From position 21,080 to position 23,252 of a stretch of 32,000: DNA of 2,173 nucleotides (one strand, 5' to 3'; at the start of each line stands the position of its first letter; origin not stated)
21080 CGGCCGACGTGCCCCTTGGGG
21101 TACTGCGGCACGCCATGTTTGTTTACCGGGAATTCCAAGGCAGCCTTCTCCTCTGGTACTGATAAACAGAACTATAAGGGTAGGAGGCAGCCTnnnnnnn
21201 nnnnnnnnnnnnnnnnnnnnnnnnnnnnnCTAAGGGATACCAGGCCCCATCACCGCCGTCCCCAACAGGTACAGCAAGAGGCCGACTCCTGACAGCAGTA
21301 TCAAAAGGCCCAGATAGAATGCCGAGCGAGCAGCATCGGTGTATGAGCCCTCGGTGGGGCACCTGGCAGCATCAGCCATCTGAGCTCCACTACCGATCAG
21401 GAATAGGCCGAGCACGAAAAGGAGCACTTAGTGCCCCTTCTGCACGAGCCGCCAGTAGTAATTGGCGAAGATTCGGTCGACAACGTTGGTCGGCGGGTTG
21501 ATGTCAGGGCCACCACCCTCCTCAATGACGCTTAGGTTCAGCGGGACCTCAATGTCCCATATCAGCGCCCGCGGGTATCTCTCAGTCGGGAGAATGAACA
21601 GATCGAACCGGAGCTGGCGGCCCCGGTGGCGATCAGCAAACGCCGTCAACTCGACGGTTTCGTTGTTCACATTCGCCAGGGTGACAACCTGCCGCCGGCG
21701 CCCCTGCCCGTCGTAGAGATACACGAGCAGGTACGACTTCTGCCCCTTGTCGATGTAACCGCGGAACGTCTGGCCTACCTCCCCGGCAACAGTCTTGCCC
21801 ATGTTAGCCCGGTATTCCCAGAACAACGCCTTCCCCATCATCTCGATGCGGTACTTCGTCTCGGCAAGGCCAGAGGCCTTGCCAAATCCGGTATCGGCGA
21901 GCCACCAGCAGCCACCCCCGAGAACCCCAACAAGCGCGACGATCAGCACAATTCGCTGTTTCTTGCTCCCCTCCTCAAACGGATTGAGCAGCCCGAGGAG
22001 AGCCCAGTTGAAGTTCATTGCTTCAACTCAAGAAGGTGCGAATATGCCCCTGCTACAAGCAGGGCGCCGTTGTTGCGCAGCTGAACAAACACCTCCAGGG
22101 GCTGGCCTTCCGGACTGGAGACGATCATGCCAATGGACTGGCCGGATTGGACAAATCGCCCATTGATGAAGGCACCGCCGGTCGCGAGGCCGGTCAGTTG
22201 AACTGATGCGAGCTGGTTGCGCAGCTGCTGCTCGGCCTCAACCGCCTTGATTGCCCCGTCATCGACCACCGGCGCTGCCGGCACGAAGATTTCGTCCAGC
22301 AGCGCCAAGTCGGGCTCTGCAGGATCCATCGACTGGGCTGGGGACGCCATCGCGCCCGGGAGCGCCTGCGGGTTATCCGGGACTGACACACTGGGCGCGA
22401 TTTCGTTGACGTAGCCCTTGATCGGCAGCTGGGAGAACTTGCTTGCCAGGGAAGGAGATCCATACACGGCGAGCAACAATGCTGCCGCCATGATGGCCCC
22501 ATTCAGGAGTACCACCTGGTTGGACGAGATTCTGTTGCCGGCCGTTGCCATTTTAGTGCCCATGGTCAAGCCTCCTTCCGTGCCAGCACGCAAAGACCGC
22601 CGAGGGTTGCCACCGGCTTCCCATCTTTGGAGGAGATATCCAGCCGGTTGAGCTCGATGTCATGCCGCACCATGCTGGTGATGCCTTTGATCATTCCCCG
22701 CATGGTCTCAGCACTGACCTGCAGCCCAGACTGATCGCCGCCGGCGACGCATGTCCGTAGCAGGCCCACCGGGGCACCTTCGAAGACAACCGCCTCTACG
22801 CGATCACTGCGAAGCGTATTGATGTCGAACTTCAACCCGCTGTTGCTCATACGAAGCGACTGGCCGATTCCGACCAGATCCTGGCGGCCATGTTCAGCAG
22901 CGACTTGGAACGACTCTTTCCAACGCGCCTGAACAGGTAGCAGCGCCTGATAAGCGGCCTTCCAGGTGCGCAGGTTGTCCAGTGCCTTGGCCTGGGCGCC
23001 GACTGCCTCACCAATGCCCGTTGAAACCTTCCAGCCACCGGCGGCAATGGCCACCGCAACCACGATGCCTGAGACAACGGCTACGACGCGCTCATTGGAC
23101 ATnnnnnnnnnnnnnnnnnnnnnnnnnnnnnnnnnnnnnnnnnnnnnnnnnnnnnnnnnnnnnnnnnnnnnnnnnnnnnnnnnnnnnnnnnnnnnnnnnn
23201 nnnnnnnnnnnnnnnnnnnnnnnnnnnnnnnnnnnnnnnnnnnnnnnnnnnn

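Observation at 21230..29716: Compact ten-gene type IV filament operon with no secretin, peptidase or retraction ATPase, and a gene order matching no classical system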

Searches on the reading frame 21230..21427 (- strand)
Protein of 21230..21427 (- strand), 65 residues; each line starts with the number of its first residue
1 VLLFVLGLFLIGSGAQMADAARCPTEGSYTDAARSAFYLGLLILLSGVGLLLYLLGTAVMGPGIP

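Call 5: search_protein_families(library=pfam, max_evalue=0.1, proteins=[window:21230-21427:-])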
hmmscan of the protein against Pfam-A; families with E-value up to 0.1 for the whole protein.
window:21230-21427:- (65 aa): 1 family
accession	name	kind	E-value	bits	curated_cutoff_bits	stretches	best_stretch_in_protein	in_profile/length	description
PF19762.4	DUF6249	-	0.074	13.5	33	1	22-54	74-100/104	Domain of unknown function (DUF6249)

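Call 6: search_protein_families(library=ncbifam, max_evalue=0.1, proteins=[window:21230-21427:-])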
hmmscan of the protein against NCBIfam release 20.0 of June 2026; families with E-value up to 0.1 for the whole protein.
window:21230-21427:- (65 aa): 0 families

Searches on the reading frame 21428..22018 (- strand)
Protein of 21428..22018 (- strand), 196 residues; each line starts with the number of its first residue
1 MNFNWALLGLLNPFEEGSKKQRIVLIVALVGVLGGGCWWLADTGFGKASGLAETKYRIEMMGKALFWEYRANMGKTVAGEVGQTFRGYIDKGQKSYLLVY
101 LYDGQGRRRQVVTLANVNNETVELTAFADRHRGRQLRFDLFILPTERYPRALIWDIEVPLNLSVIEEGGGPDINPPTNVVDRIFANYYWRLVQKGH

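Call 5: search_protein_families(library=pfam, max_evalue=0.1, proteins=[window:21428-22018:-])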
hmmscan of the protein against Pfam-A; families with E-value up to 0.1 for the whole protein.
window:21428-22018:- (196 aa): 1 family
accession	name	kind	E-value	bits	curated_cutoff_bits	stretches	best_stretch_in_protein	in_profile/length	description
PF10907.13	DUF2749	-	0.056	13.9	25.5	1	23-40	7-25/72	Protein of unknown function (DUF2749)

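Call 6: search_protein_families(library=ncbifam, max_evalue=0.1, proteins=[window:21428-22018:-])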
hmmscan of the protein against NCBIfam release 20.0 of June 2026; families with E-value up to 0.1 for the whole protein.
window:21428-22018:- (196 aa): 0 families

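Call 39: search_solved_structures(query=A4, max_evalue=10)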
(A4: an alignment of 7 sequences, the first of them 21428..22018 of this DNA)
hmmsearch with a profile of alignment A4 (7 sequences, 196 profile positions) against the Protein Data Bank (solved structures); distinct sequences matched with E-value up to 10: 0.

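Call 61: search_protein_representatives(protein=window:21428-22018:-)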
Query: 196 residues. Proteins with E-value up to 0.001 (for the whole library): 54; up to 1e-10: 17; up to 1e-30: 3. The best 54 are listed.
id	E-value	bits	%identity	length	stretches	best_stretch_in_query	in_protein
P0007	3.3e-78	278.5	98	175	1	1-128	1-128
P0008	6.9e-56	205.6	51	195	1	4-194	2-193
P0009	1.4e-51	191.6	92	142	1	1-98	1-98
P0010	2.5e-15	73.2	33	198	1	38-192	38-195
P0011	4.5e-15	72.3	33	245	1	37-195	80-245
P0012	4.6e-14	69.1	33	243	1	37-192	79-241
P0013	5.3e-14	68.8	34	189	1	32-193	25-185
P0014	2.6e-13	66.6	30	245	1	23-193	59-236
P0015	3.8e-13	66.0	28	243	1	35-192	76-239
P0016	9.6e-13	64.7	32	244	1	27-192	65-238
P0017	1.5e-12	64.1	34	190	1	26-192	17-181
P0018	6.6e-12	62.0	36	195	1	47-195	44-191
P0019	7.7e-12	61.8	88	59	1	1-40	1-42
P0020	1.6e-11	60.7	29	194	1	48-191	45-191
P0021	1.8e-11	60.6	31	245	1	22-193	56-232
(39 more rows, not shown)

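Call 70: predict_structure(alignment_id=A9)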
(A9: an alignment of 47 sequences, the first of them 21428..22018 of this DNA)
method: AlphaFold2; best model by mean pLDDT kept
length: 196 residues; sequences in the alignment: 47
mean_pLDDT: 92.6   pTM: 0.83
mean pLDDT of the five models: 92.6, 92.2, 91.8, 91.7, 91.6
residues with pLDDT >= 90: 164; 70-90: 19; 50-70: 13; < 50: 0
segments of 3 or more residues with pLDDT < 50: none
pLDDT, mean of each block of 10 residues (from residue 1): 67 67 92 96 97 96 98 86 95 98 97 97 96 98 94 97 96 94 98 94
secondary structure, 60 per line:
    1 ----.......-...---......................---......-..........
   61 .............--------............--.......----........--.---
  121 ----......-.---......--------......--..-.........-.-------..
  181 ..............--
elements in order: H5-11 H19-40 H44-49 H51-73 E82-93 E96-102 E107-114 H125-130 E136-141 E150-155 H161-169 H179-194

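Call 72: fold_search(model_id=the predicted structure, library=pdb)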
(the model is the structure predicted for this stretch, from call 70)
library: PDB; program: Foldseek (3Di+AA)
matches with E <= 10: 908; with E <= 0.001: 0
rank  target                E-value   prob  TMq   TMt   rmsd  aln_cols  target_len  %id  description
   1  9g8n_J                1.4e-02  0.99  0.27  0.28   8.7        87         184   13  80S-bound human Ski2-exosome complex (released 2024-10-16)
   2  7lma_E                1.4e-02  0.72  0.25  0.31  13.4       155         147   15  Tetrahymena telomerase T3D2 structure at 3.3 Angstrom (released 2021-05-12)
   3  2eqs_MODEL_1_A        1.7e-02  0.99  0.26  0.44   7.9        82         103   12  Solution structure of the S1 RNA binding domain of human ATP-dependent RNA helicase DHX8 (released 2007-10-02)
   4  2cqo_MODEL_1_A        2.3e-02  0.93  0.26  0.39   7.8        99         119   12  Solution structure of the S1 RNA binding domain of human hypothetical protein FLJ11067 (released 2005-11-20)
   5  8qcf_I                2.5e-02  0.97  0.26  0.19   9.7        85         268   16  yeast cytoplasmic exosome-Ski2 complex degrading a RNA substrate (released 2024-01-10)
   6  8txr_C                2.5e-02  0.54  0.21  0.12  12.1       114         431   10  E. coli ExoVII(H238A) (released 2024-01-31)
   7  4ycv_C                2.8e-02  0.85  0.24  0.11   6.3        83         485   13  Crystal structure of cladosporin in complex with plasmodium lysyl-tRNA synthetase (released 2015-06-24)
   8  8txr_B                3.0e-02  0.38  0.19  0.15  12.8       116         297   12  E. coli ExoVII(H238A) (released 2024-01-31)
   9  1k0r_A                3.4e-02  0.85  0.23  0.16  13.5       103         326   14  Crystal Structure of Mycobacterium tuberculosis NusA (released 2001-12-21)
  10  9tvu_w                3.8e-02  0.63  0.24  0.14  16.7       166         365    7  Structure of the Chlamydomonas reinhardtii chlororibosome (released 2026-02-18)
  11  9tvu_a                4.3e-02  0.66  0.29  0.25  20.7       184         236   10  Structure of the Chlamydomonas reinhardtii chlororibosome (released 2026-02-18)
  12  5gro_A                4.3e-02  0.35  0.18  0.27   9.1        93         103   12  Crystal structure of the N-terminal anticodon-binding domain of non-discriminating aspartyl-tRNA synthetase from Helic (released 2017-02-15)
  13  3aqq_B                4.5e-02  0.91  0.23  0.41   6.7        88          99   16  Crystal structure of human CRHSP-24 (released 2010-12-22)
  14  1o7l_D                4.5e-02  0.14  0.15  0.13  17.2       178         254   13  Molybdate-activated form of ModE from Escherichia coli (released 2003-02-20)
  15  3u4z_A                4.8e-02  0.80  0.25  0.39   8.3        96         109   10  Crystal Structure of the Tetrahymena telomerase processivity factor Teb1 OB-B (released 2011-12-14)
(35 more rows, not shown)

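Call 95: find_encoding_contigs(protein=window:21428-22018:-, flank=10000, max_places=6)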
Protein window:21428-22018:- (196 aa): 24 contigs read that carry it; 6 places shown.
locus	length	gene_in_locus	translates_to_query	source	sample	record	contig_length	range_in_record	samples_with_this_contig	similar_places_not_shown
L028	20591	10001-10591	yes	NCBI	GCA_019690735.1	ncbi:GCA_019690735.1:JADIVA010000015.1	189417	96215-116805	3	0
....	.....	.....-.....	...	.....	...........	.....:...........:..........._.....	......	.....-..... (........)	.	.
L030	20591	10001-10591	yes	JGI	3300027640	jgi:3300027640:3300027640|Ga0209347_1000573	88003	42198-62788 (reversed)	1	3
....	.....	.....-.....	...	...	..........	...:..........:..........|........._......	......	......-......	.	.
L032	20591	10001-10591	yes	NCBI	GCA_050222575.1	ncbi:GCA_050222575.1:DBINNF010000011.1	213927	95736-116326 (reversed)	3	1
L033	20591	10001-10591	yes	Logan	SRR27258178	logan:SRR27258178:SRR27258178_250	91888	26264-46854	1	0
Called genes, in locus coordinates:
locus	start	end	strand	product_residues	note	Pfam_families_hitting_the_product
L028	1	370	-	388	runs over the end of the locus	PF00589:Phage_integrase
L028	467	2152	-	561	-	-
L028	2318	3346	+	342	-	PF07963:N_methyl (weak)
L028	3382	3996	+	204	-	PF07963:N_methyl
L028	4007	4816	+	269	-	-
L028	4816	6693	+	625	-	PF00437:T2SSE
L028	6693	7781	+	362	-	PF00482:T2SSF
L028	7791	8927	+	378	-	-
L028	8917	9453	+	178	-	-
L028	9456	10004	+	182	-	-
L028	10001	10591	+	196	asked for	-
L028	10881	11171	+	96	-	-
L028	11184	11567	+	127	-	-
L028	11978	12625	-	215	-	-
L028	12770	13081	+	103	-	-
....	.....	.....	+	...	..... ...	-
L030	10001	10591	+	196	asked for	-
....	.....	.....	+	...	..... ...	-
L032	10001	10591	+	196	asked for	-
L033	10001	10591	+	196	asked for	-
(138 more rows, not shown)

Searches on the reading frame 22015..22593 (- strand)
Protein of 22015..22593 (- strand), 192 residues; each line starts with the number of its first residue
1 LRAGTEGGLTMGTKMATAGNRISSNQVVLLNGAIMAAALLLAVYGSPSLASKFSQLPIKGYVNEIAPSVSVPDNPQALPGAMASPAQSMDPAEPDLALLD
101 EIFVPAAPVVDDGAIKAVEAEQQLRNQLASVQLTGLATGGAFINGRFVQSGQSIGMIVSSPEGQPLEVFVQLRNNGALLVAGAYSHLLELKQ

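Call 5: search_protein_families(library=pfam, max_evalue=0.1, proteins=[window:22015-22593:-])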
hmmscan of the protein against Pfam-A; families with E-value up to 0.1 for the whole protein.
window:22015-22593:- (192 aa): 0 families

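Call 6: search_protein_families(library=ncbifam, max_evalue=0.1, proteins=[window:22015-22593:-])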
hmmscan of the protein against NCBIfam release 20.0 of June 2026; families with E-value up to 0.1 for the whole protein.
window:22015-22593:- (192 aa): 0 families

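Call 47: search_protein_families(library=pfam, alignment_id=A3, max_evalue=1)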
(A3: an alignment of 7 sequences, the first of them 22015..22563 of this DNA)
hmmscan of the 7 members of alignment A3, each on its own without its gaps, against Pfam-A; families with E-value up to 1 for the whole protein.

A. member 1, window:22015-22563:- (182 aa): 3 families
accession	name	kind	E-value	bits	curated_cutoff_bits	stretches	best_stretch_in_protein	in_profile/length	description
PF22643.2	NagA_N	-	0.09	13.4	27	1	97-125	20-48/51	NagA composite domain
PF13786.12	DUF4179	-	0.12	13.3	30.1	0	22-50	9-41/94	Domain of unknown function (DUF4179)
PF14250.11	AbrB-like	-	0.12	12.9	25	1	153-181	26-54/70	AbrB-like transcriptional regulator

B. families by the number of members that match (of 7 scanned): 4 families
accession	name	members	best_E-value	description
PF22643.2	NagA_N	1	0.09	NagA composite domain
PF13786.12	DUF4179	1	0.12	Domain of unknown function (DUF4179)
PF14250.11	AbrB-like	1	0.12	AbrB-like transcriptional regulator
PF15141.11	UQCC3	1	0.17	Ubiquinol-cytochrome-c reductase complex assembly factor 3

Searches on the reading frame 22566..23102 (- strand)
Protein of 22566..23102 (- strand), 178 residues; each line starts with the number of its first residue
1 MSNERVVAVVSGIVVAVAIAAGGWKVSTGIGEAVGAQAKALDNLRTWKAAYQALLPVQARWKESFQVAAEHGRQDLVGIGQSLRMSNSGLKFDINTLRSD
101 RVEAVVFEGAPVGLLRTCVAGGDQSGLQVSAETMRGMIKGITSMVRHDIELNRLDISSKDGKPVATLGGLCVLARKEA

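Call 5: search_protein_families(library=pfam, max_evalue=0.1, proteins=[window:22566-23102:-])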
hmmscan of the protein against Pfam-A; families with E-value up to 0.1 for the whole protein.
window:22566-23102:- (178 aa): 1 family
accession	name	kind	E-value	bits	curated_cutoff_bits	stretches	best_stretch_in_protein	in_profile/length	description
PF03993.17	DUF349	-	0.036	14.8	23.9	1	35-67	39-72/75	Domain of Unknown Function (DUF349)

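Call 6: search_protein_families(library=ncbifam, max_evalue=0.1, proteins=[window:22566-23102:-])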
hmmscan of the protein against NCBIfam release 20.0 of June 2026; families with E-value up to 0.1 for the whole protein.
window:22566-23102:- (178 aa): 0 families

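Call 38: search_solved_structures(query=A2, max_evalue=10)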
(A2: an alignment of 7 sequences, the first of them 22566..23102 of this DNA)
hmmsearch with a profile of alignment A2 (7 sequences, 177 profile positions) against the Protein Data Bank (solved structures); distinct sequences matched with E-value up to 10: 0.

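Call 46: search_protein_families(library=pfam, alignment_id=A2, max_evalue=1)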
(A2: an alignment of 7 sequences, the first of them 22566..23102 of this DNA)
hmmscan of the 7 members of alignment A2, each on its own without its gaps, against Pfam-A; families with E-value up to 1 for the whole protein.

A. member 1, window:22566-23102:- (178 aa): 1 family
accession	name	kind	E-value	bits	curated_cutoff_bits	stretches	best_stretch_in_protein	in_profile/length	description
PF03993.17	DUF349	-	0.036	14.8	23.9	1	35-67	39-72/75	Domain of Unknown Function (DUF349)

B. families by the number of members that match (of 7 scanned): 3 families
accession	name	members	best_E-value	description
PF03993.17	DUF349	1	0.036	Domain of Unknown Function (DUF349)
PF01005.24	Flavi_NS2A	1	0.15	Flavivirus non-structural protein NS2A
PF16057.10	DUF4800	1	0.21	Domain of unknown function (DUF4800)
